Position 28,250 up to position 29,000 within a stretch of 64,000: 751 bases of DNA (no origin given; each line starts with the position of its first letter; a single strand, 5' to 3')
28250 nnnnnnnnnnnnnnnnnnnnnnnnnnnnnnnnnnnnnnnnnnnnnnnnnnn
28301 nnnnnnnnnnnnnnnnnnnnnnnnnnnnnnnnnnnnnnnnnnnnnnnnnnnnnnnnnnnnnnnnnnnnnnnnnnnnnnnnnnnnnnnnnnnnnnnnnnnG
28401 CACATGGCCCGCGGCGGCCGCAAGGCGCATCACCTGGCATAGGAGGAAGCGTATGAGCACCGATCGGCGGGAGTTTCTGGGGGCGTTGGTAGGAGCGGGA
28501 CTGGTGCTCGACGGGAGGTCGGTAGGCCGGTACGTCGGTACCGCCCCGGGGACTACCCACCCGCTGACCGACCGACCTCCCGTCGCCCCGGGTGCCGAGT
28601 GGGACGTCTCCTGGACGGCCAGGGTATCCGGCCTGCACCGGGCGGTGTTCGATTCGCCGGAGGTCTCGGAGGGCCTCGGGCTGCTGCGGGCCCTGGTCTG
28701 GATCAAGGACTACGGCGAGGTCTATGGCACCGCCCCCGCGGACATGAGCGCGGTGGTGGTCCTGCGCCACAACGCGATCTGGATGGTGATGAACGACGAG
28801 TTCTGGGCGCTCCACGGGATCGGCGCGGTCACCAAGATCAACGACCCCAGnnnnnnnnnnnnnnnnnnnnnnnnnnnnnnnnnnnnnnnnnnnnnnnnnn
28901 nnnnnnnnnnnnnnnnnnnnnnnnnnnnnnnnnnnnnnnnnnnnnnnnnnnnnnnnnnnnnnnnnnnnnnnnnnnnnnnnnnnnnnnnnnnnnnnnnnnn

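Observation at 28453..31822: Triplicated Tat-signal protein family with DsrE/COG1416-like block order and two invariant cysteines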

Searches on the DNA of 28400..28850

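Call 86: search_rna_families(source=window, start=28400, end=28850, threshold=evalue, max_evalue=10)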
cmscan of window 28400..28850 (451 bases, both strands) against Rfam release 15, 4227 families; matches with E-value up to 10: 7.
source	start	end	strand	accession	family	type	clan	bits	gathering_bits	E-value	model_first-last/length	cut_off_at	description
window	28501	28591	+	RF03964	mir-H1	Gene; miRNA;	-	22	97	0.32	1-85/85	no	mir-H1 microRNA precursor family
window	28509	28585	-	RF03964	mir-H1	Gene; miRNA;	-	21.6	97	0.4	1-85/85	no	mir-H1 microRNA precursor family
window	28509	28585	-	RF04159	MIR1437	Gene; miRNA;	-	20.2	168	0.43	1-192/192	no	MIR1437 microRNA precursor family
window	28501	28586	-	RF00762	mir-412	Gene; miRNA;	-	17.5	78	2.3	1-87/87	no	mir-412 microRNA precursor family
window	28593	28631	-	RF02685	RAGATH-5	Gene; ribozyme;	-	16.3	50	3.7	1-53/53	no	RAGATH-5 RNA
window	28507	28582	+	RF01695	C4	Gene; antisense;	CL00128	15.2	45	3.8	1-87/87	no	C4 antisense RNA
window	28443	28465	+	RF01133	sR3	Gene; snRNA; snoRNA; CD-box;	-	9.3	41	7.3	33-55/55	no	Small nucleolar RNA sR3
